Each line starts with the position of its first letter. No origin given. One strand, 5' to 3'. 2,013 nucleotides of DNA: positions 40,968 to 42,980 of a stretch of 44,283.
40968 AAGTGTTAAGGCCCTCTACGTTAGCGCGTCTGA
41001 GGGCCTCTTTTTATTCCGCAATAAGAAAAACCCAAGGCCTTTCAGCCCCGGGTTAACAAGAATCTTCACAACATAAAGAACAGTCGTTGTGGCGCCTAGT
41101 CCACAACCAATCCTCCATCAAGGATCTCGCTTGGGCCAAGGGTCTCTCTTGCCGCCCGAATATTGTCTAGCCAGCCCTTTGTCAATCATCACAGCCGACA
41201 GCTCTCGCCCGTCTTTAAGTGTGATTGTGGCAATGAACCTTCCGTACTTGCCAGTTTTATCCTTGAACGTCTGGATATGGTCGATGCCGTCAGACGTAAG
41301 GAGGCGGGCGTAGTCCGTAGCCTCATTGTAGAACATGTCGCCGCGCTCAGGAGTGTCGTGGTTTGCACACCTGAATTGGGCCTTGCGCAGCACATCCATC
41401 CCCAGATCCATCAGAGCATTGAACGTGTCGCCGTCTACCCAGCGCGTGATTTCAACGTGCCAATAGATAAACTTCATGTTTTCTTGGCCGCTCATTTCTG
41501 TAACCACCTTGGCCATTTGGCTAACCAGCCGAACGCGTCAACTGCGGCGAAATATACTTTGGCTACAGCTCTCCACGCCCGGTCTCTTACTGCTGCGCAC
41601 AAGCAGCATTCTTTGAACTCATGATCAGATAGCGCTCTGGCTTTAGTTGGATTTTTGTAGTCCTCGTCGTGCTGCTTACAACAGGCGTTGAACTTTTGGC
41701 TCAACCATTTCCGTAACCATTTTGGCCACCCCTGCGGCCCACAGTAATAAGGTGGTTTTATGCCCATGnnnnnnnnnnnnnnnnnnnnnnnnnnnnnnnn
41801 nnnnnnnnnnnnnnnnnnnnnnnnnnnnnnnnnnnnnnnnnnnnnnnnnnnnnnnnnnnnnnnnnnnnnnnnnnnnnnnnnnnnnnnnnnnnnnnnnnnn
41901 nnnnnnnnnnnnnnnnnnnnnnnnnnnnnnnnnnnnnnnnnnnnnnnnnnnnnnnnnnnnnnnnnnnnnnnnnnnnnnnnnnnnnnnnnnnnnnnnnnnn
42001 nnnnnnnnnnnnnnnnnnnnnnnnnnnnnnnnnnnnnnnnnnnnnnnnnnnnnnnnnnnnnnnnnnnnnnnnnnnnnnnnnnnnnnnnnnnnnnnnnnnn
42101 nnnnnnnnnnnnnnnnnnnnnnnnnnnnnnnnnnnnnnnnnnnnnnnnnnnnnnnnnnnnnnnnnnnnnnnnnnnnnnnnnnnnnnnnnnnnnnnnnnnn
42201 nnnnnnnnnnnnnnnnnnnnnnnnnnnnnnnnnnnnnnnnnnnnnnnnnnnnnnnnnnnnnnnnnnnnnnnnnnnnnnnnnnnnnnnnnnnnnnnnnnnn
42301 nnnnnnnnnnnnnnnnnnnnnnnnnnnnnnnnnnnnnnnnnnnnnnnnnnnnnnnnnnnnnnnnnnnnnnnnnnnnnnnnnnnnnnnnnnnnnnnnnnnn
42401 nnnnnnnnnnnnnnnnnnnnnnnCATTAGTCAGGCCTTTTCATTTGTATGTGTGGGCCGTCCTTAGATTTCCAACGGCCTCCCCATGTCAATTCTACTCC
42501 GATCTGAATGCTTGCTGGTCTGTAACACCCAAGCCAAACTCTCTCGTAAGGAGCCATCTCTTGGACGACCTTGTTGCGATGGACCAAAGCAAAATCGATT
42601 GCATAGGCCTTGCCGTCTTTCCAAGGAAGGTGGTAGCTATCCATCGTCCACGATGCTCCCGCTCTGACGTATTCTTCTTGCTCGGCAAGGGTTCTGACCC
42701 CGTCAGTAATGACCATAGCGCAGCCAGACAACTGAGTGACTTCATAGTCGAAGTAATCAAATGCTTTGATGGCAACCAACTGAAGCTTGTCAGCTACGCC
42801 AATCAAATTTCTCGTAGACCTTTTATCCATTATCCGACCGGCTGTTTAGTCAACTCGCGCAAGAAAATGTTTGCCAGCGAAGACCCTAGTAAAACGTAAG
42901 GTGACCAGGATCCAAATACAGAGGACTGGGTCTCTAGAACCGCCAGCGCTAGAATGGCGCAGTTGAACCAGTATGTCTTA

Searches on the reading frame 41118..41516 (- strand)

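Call 58: search_protein_families(library=pfam, proteins=[window:41118-41516:-], max_evalue=0.001)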
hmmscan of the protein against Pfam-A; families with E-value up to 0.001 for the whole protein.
window:41118-41516:- (132 aa): 1 family
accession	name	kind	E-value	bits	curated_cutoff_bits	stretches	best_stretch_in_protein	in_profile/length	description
PF00565.23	SNase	-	4.2e-07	30.8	21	1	49-120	3-78/107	Staphylococcal nuclease homologue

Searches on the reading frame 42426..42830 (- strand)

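Call 58: search_protein_families(library=pfam, proteins=[window:42426-42830:-], max_evalue=0.001)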
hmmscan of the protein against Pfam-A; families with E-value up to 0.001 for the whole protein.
window:42426-42830:- (134 aa): 1 family
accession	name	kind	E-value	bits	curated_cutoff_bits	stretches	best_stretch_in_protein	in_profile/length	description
PF13539.11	Peptidase_M15_4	-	1.2e-06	29.4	25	1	76-130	13-70/70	D-alanyl-D-alanine carboxypeptidase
